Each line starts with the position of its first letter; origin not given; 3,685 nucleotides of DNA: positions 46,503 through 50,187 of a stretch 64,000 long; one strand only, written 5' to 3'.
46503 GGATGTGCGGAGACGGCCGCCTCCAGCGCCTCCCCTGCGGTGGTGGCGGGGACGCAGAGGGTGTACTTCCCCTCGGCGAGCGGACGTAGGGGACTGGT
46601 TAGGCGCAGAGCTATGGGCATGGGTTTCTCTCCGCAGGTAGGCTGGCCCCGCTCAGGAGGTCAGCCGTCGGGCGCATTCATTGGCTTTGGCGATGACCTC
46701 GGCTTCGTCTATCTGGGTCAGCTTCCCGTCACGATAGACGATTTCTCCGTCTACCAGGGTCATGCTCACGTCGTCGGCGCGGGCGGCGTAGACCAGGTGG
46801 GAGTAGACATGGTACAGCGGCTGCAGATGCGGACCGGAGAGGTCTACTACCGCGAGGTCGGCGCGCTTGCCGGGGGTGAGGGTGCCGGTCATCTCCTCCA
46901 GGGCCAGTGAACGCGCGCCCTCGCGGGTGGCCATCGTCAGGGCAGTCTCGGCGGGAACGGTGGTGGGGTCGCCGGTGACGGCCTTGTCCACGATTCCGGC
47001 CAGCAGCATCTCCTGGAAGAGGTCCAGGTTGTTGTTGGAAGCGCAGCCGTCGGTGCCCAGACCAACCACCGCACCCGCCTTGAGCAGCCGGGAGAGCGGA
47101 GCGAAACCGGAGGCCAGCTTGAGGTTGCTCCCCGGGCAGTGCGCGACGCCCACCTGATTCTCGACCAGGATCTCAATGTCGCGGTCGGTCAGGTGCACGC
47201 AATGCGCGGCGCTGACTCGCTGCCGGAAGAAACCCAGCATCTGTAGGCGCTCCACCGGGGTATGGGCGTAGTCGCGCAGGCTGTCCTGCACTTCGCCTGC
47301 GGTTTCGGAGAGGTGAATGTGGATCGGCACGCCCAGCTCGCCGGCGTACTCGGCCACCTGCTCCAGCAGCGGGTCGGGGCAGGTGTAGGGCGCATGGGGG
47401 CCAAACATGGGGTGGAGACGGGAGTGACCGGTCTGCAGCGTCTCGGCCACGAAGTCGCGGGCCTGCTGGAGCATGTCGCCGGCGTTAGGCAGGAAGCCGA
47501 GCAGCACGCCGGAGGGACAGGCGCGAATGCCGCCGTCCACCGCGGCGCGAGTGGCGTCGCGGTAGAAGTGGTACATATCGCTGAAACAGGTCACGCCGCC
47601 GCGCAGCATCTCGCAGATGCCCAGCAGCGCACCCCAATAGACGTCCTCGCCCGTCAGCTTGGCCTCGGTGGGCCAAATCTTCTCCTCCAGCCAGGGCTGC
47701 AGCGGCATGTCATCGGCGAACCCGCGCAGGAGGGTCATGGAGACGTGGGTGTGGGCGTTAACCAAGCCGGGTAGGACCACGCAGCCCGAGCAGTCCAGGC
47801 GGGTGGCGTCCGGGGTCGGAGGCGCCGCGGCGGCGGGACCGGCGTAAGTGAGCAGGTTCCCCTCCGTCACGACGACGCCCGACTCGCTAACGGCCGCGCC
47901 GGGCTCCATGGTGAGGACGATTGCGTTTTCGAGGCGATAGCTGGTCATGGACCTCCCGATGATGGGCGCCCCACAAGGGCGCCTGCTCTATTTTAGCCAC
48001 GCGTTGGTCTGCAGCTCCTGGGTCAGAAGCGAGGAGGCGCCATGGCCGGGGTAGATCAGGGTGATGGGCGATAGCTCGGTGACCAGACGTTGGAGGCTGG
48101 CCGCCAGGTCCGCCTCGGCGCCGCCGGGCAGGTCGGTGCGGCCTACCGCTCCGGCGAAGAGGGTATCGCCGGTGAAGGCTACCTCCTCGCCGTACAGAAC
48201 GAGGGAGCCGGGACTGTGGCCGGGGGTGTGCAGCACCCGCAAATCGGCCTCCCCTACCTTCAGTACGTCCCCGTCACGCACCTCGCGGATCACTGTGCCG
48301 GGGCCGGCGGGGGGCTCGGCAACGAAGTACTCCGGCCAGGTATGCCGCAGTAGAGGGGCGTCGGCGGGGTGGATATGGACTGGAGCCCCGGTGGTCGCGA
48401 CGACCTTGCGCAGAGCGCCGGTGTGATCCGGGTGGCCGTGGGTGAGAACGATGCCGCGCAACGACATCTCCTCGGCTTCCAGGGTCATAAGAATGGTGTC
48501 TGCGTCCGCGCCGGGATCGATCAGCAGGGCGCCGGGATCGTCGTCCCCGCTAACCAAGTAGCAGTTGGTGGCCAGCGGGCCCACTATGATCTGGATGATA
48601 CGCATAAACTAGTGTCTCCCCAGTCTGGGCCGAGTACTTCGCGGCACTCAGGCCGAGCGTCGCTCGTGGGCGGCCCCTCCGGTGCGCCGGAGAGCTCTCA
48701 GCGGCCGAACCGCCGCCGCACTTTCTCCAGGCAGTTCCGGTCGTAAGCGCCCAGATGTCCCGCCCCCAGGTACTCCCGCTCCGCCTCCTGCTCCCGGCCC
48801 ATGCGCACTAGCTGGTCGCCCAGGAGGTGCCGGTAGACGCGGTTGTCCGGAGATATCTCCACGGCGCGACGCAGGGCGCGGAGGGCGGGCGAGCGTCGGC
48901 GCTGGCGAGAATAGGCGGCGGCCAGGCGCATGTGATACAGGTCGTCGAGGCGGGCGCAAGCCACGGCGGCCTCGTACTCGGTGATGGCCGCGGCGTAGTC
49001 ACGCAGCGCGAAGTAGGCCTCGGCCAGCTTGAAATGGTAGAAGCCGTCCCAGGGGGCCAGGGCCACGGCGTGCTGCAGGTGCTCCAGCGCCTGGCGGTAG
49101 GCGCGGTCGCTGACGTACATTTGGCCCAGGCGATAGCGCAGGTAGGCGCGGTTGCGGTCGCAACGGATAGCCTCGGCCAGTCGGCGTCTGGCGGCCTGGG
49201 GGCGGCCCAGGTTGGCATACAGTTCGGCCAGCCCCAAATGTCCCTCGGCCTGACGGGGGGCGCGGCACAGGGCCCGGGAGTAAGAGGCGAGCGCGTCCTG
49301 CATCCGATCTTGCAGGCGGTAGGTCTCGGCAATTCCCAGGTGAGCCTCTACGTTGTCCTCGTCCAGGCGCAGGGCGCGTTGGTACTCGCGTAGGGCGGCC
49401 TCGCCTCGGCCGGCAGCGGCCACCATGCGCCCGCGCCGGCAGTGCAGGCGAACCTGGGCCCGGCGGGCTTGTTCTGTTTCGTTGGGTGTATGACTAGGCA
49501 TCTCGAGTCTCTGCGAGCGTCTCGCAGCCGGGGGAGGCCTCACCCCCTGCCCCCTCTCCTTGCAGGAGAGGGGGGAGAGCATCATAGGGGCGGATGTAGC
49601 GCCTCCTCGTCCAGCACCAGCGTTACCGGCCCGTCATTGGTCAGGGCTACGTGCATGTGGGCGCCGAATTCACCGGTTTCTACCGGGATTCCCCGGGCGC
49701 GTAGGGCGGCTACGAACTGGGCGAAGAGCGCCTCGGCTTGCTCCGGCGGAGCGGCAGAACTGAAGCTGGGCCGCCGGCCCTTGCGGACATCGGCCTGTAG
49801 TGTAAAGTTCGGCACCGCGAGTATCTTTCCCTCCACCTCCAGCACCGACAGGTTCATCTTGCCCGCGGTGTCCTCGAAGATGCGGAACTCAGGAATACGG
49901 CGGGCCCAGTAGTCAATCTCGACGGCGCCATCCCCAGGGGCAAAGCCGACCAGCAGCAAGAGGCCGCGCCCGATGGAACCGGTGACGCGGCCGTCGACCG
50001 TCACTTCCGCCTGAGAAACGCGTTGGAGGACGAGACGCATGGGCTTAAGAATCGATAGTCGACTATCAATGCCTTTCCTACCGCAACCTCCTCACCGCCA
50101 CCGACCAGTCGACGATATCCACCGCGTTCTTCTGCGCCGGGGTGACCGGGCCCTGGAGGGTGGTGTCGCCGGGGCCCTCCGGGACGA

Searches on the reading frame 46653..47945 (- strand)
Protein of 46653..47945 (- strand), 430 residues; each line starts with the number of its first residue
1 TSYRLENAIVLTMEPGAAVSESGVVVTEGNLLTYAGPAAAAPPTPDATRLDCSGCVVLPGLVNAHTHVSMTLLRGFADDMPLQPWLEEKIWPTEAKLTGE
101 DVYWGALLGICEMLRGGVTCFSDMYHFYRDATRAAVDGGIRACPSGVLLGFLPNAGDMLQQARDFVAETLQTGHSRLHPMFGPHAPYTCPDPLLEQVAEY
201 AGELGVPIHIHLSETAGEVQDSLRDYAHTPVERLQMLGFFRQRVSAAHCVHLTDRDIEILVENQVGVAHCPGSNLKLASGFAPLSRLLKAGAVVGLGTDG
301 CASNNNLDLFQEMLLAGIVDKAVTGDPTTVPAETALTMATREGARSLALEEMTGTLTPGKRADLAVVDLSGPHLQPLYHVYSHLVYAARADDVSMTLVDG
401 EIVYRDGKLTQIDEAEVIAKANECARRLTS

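Call 62: search_protein_families(library=pfam, proteins=[window:46653-47945:-], max_evalue=0.001)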
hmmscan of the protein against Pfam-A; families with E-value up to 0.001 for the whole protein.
window:46653-47945:- (430 aa): 2 families
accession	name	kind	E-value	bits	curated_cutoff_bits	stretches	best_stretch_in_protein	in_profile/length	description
PF01979.26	Amidohydro_1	-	6.1e-71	239.9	25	1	56-403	1-345/345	Amidohydrolase family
PF07969.17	Amidohydro_3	-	1.2e-26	94.7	29.7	1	179-404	251-472/472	Amidohydrolase family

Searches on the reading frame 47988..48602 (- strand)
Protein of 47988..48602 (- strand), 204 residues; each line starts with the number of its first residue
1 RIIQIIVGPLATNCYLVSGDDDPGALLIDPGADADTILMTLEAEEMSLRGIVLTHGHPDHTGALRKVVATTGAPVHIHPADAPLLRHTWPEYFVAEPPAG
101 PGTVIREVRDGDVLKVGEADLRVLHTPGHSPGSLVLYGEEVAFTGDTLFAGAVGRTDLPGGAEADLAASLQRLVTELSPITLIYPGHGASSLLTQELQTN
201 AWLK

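Call 62: search_protein_families(library=pfam, proteins=[window:47988-48602:-], max_evalue=0.001)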
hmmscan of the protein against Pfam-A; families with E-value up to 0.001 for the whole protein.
window:47988-48602:- (204 aa): 3 families
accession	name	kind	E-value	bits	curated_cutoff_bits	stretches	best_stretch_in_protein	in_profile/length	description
PF00753.33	Lactamase_B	-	7.5e-32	111.3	22.7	1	8-187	2-196/196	Metallo-beta-lactamase superfamily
PF12706.13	Lactamase_B_2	-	8.6e-10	39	27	1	26-147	3-143/200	Beta-lactamase superfamily domain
PF19583.5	ODP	-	2.7e-08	34.4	27.2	1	11-153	2-141/194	ODP family beta lactamase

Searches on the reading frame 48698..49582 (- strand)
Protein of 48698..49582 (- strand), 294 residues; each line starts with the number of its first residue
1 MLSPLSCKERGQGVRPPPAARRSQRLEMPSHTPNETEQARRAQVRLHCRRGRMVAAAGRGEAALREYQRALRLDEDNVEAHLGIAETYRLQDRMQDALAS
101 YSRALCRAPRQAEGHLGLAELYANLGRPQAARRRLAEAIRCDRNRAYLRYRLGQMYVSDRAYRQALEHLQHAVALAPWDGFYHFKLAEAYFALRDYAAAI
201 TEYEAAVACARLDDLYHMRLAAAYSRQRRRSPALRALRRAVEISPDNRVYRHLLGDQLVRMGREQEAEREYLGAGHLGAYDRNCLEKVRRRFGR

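Call 62: search_protein_families(library=pfam, proteins=[window:48698-49582:-], max_evalue=0.001)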
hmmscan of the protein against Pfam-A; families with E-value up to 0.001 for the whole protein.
window:48698-49582:- (294 aa): 18 families
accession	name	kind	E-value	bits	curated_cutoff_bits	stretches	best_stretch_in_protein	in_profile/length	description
PF07719.23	TPR_2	-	2.3e-22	77.6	27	0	182-208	3-29/34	Tetratricopeptide repeat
PF00515.34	TPR_1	-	1.3e-21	75.9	27.8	0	79-109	2-32/34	Tetratricopeptide repeat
PF13414.12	TPR_11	-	1.8e-20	72.8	26.8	1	53-88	3-38/42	TPR repeat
PF14559.12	TPR_19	-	3.6e-20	72.5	25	3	91-147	4-60/68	Tetratricopeptide repeat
PF13431.12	TPR_17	-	5.6e-15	54.7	24.4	0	67-98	2-33/34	Tetratricopeptide repeat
PF13428.12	TPR_14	-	7.8e-15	54.4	23.5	0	218-255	5-42/44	Tetratricopeptide repeat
PF13181.12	TPR_8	-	7.6e-14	51.1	25.7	0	183-207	4-28/34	Tetratricopeptide repeat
PF13432.12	TPR_16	-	9.2e-12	45.6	32.7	1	55-108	8-60/65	Tetratricopeptide repeat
PF13424.12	TPR_12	-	1.3e-11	45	30.1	1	80-140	5-66/77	Tetratricopeptide repeat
PF14561.12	TPR_20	-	2.7e-09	37.7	25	0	227-267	1-41/90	Tetratricopeptide repeat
PF23914.1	TPR_CcmH_CycH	-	8.1e-09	35.9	42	0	104-207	42-148/158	Cytochrome c-type biogenesis protein H TPR domain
PF13176.12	TPR_7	-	2e-06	27.9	27.9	0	80-111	1-34/36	Tetratricopeptide repeat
PF13174.12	TPR_6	-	7.8e-06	26.6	26.3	0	184-206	4-26/33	Tetratricopeptide repeat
PF25063.1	ARM_TT21_C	-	9.5e-05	22.8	35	1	56-201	33-185/209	Tetratricopeptide repeat protein 21 C-terminal ARM domain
PF13371.12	TPR_9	-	0.00015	22.2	35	0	87-140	4-57/73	Tetratricopeptide repeat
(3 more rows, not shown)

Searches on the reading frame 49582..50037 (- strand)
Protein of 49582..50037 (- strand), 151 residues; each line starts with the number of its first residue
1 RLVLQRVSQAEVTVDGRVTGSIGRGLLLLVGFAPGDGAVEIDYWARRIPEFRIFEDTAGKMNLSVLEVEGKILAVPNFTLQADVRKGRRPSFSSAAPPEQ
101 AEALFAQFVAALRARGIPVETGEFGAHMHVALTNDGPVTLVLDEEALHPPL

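Call 62: search_protein_families(library=pfam, proteins=[window:49582-50037:-], max_evalue=0.001)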
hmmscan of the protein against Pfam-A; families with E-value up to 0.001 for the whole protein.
window:49582-50037:- (151 aa): 1 family
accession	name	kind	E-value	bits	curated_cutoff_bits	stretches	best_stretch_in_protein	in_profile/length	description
PF02580.21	Tyr_Deacylase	-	4e-55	186.5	25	1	1-143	1-144/144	D-Tyr-tRNA(Tyr) deacylase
